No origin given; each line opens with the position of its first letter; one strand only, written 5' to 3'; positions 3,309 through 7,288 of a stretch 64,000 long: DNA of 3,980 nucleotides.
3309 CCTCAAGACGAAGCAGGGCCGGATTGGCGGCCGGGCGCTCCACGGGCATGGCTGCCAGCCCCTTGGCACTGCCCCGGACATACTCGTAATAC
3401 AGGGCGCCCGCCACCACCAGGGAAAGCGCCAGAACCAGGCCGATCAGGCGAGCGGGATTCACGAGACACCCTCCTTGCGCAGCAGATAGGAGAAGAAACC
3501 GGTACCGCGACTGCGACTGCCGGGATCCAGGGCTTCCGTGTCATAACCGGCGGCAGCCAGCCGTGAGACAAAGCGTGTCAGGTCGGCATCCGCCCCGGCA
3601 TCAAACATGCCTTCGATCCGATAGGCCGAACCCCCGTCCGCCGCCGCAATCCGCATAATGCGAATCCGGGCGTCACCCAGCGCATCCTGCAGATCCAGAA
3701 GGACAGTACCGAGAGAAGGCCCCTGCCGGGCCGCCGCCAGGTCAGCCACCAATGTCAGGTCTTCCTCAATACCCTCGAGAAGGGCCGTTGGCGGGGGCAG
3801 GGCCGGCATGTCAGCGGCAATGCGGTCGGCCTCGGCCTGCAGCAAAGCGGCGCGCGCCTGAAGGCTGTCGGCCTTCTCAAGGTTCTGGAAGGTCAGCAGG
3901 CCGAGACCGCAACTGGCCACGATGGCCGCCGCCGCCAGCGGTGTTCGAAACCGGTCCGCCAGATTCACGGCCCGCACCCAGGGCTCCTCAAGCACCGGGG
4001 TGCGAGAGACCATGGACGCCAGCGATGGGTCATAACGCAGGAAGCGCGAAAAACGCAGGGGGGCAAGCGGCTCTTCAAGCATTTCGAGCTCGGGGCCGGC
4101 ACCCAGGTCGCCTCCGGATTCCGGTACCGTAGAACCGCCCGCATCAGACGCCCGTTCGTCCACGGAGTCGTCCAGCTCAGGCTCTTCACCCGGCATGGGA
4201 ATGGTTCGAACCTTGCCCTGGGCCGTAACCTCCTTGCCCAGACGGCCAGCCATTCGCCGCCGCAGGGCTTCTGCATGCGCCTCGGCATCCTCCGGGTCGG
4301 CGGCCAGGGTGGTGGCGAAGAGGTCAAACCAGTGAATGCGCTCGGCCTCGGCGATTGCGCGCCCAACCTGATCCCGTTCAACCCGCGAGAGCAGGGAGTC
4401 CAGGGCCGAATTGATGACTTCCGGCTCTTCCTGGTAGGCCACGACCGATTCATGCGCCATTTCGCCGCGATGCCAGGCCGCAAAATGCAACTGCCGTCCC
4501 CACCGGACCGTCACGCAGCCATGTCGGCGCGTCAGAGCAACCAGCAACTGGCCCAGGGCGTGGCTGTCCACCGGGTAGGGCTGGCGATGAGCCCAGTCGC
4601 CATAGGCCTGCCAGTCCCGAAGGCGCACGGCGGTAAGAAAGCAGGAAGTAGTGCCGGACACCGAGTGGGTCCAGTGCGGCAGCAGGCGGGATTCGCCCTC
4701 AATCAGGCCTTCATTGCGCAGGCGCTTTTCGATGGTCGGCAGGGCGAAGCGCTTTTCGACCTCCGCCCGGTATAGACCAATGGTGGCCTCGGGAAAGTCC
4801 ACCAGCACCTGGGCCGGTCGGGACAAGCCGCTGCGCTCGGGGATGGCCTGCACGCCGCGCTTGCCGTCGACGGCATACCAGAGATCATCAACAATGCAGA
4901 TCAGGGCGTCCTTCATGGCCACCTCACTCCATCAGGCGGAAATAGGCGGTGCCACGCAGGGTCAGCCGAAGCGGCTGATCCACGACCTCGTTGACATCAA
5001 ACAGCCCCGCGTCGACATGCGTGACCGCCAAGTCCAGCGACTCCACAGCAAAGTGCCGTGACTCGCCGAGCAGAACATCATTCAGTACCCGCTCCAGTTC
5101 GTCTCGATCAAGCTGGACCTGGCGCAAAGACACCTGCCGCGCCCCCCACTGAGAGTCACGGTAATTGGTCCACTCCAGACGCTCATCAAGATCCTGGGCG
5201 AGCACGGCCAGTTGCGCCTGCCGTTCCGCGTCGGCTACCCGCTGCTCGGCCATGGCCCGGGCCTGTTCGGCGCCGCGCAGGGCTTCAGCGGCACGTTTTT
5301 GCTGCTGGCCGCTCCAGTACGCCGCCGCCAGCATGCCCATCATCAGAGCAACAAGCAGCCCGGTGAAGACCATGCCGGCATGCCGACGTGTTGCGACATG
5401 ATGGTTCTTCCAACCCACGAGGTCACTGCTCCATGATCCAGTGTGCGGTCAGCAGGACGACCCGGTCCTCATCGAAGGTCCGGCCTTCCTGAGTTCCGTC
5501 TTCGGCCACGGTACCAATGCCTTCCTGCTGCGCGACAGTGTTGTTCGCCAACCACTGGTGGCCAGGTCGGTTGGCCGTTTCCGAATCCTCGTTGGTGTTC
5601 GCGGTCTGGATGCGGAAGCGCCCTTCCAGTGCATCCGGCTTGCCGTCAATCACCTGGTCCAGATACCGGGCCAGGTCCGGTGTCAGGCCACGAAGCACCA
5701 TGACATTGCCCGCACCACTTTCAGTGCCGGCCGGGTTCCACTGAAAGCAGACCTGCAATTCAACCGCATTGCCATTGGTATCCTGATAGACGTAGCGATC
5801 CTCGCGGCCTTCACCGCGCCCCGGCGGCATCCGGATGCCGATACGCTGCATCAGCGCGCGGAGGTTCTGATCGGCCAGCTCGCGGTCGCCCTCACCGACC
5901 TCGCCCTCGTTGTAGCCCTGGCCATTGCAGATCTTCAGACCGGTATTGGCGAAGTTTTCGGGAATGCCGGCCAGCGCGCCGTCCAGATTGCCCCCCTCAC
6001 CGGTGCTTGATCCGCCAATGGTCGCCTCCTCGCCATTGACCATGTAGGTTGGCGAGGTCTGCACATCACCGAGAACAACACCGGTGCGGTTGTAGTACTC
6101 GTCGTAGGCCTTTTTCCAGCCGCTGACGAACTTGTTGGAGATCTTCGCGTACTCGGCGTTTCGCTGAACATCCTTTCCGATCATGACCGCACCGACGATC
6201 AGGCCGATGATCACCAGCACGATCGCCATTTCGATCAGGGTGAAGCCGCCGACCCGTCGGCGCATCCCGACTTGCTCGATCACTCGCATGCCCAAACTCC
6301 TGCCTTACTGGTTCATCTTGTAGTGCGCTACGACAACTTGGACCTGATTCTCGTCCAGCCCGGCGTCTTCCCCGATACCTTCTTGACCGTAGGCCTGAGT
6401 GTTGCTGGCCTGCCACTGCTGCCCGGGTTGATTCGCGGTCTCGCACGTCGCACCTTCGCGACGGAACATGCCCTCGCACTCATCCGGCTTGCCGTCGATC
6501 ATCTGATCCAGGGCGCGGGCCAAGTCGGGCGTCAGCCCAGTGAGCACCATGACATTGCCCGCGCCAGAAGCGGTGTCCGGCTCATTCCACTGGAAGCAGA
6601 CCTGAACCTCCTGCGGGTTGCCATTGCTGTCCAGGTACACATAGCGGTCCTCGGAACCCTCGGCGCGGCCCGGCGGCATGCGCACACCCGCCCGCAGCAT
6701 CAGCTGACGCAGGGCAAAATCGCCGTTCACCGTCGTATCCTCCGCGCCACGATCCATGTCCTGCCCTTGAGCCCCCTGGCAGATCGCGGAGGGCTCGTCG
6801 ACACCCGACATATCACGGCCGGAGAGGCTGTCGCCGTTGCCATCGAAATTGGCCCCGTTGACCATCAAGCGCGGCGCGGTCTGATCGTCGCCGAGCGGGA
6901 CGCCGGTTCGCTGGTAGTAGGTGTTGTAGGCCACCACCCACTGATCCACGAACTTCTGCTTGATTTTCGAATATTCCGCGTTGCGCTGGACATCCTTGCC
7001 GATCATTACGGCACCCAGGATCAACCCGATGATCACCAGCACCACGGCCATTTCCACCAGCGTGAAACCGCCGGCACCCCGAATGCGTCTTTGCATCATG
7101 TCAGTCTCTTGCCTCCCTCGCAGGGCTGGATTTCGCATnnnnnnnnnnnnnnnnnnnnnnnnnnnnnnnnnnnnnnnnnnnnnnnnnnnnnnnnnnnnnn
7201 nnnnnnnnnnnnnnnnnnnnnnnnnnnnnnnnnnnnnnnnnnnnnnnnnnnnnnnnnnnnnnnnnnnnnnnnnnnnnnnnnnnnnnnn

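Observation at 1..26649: One-strand supercluster linking a Pil-Chp-like chemosensory operon, two diguanylate cyclases, a STAND-type regulator and an atypical type IV filament locus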

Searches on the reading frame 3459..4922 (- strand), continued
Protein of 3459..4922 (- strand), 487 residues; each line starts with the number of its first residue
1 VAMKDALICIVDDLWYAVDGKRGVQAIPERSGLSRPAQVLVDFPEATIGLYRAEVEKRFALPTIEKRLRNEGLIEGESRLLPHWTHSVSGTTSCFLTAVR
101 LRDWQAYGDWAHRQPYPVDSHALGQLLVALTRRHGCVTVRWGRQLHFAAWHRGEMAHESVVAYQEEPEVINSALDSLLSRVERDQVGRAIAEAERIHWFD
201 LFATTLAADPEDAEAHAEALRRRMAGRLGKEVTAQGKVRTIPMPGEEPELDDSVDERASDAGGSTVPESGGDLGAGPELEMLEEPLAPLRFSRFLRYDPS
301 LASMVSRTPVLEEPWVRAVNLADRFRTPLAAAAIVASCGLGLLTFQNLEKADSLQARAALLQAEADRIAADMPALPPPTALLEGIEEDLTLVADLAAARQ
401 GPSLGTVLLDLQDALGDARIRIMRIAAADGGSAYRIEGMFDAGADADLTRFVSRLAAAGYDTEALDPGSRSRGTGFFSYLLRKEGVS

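Call 111: find_encoding_contigs(protein=P0243, flank=10000, max_places=2)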
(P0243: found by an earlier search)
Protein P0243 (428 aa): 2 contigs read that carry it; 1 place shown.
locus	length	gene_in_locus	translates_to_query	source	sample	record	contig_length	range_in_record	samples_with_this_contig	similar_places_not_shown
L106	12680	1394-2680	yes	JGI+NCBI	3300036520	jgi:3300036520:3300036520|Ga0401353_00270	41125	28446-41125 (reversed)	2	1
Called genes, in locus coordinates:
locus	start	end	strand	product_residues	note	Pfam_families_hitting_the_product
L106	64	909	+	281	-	PF07963:N_methyl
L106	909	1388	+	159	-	-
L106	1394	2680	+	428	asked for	-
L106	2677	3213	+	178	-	PF16537:T2SSB (weak)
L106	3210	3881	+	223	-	-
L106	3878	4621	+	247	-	-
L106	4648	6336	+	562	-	PF00263:Secretin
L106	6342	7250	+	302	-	PF13428:TPR_14 (faint), PF14559:TPR_19 (weak)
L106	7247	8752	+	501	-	PF13191:AAA_16, PF13401:AAA_22, PF01471:PG_binding_1 (weak)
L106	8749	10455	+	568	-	PF13191:AAA_16 (faint), PF00437:T2SSE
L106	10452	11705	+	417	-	PF00482:T2SSF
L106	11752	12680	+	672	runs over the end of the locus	-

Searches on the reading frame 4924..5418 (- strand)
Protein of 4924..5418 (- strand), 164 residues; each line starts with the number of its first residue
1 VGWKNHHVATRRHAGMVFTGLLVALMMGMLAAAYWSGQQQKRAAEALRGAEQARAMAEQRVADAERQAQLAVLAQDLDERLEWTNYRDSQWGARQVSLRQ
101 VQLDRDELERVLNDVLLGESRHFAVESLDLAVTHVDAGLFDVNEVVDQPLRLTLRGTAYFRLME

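Call 8: search_protein_families(library=pfam, proteins=[window:4924-5418:-], max_evalue=0.01)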
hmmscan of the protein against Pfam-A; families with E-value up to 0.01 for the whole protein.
window:4924-5418:- (164 aa): 0 families

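Call 9: search_protein_families(library=ncbifam, proteins=[window:4924-5418:-], max_evalue=0.01)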
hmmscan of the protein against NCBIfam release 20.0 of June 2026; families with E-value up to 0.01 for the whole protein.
window:4924-5418:- (164 aa): 0 families

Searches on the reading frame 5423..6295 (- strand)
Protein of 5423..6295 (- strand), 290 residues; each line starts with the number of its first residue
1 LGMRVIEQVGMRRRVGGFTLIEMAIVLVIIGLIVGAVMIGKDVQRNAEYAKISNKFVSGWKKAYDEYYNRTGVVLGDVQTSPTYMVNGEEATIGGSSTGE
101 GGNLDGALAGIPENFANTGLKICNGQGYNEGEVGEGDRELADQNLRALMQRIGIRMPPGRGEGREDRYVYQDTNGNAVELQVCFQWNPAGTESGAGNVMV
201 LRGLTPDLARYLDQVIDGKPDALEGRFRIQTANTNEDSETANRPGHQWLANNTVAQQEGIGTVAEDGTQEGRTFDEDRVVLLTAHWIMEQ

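Call 8: search_protein_families(library=pfam, proteins=[window:5423-6295:-], max_evalue=0.01)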
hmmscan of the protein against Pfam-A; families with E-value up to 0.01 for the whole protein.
window:5423-6295:- (290 aa): 1 family
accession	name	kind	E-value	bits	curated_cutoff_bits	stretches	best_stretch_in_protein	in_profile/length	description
PF07963.17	N_methyl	-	3e-06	27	21.2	1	12-38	1-27/27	Prokaryotic N-terminal methylation motif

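Call 9: search_protein_families(library=ncbifam, proteins=[window:5423-6295:-], max_evalue=0.01)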
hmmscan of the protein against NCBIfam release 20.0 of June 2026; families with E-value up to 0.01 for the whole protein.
window:5423-6295:- (290 aa): 4 families
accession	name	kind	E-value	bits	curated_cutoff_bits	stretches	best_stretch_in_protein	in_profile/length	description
TIGR01708.2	typeII_sec_gspH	equivalog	2.2e-06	27.8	80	1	17-48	3-35/169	type II secretion system minor pseudopilin GspH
TIGR01710.1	typeII_sec_gspG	equivalog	8.8e-05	22.5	88.85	1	17-67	2-52/134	type II secretion system major pseudopilin GspG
TIGR02532.1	IV_pilin_GFxxxE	domain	0.0003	20.5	16.3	1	17-37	3-23/24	prepilin-type N-terminal cleavage/methylation domain-containing protein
NF040999.1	pilin_ComGC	equivalog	0.001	19.2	75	1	17-34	3-20/84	competence type IV pilus major pilin ComGC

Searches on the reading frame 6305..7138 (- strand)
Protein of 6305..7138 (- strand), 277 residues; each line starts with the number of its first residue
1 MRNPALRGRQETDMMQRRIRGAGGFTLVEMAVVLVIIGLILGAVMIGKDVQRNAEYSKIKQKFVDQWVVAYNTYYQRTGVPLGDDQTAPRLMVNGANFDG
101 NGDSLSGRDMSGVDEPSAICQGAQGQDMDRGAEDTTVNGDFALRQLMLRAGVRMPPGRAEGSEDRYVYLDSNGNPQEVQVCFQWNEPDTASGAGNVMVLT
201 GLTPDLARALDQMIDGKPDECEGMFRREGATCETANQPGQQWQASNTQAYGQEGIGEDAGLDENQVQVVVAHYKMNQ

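Call 8: search_protein_families(library=pfam, proteins=[window:6305-7138:-], max_evalue=0.01)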
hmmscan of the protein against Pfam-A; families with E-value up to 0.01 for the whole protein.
window:6305-7138:- (277 aa): 1 family
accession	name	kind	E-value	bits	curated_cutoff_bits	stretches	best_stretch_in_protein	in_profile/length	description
PF07963.17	N_methyl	-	6.1e-05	22.9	21.2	1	21-45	3-27/27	Prokaryotic N-terminal methylation motif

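Call 9: search_protein_families(library=ncbifam, proteins=[window:6305-7138:-], max_evalue=0.01)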
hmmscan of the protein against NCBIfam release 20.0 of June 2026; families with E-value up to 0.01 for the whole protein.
window:6305-7138:- (277 aa): 4 families
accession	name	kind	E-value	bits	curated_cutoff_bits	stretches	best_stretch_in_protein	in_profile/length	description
TIGR01708.2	typeII_sec_gspH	equivalog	4.4e-07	30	80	1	24-68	3-48/169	type II secretion system minor pseudopilin GspH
TIGR01710.1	typeII_sec_gspG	equivalog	0.00018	21.5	88.85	1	24-49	2-26/134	type II secretion system major pseudopilin GspG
TIGR02532.1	IV_pilin_GFxxxE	domain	0.00037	20.2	16.3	1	23-44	2-23/24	prepilin-type N-terminal cleavage/methylation domain-containing protein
NF040999.1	pilin_ComGC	equivalog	0.00096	19.3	75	1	24-41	3-20/84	competence type IV pilus major pilin ComGC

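Call 93: search_solved_structures(query=A7, max_evalue=1)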
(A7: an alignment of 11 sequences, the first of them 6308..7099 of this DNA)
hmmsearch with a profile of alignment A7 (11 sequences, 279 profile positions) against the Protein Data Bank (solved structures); distinct sequences matched with E-value up to 1: 7.
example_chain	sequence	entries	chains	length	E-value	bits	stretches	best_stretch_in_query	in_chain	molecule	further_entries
9egp_A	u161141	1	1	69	0.0037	20.3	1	5-36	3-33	Geopilin domain 1 protein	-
9laa_A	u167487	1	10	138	0.0065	19.5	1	1-33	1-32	Type IV pilin protein PilA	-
7tgg_A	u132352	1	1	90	0.0085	19.1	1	5-35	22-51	Geopilin domain 1 protein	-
6xxe_A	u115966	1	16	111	0.032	17.2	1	13-72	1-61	Uncharacterized protein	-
8qqj_J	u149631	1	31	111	0.079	16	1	13-60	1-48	Type IV narrow pilus major component PilA5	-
9lab_B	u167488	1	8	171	0.18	14.8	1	8-28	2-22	MSHA major pilin subunit MshA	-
8pfb_G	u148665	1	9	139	0.73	12.8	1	13-50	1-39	Type IV pilin PilE1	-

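Call 101: predict_structure(alignment_id=A8)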
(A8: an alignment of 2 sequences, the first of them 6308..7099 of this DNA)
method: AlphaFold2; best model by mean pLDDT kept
length: 264 residues; sequences in the alignment: 2
mean_pLDDT: 40.9   pTM: 0.36
mean pLDDT of the five models: 40.9, 37.0, 36.4, 32.5, 32.0
residues with pLDDT >= 90: 0; 70-90: 9; 50-70: 55; < 50: 200
segments of 3 or more residues with pLDDT < 50: 1-3, 6-10, 32-36, 38-40, 60-76, 81-85, 87-164, 171-183, 198-264
pLDDT, mean of each block of 10 residues (from residue 1): 45 65 65 48 53 53 45 46 44 36 41 26 27 35 35 46 49 42 52 51 39 33 27 23 22 22 21
secondary structure, 60 per line:
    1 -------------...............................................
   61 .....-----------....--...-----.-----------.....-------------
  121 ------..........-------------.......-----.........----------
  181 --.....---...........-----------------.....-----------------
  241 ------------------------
elements in order: H14-65 E77-80 E83-85 H103-107 H127-136 E150-156 E162-170 E183-187 H191-201 H219-223
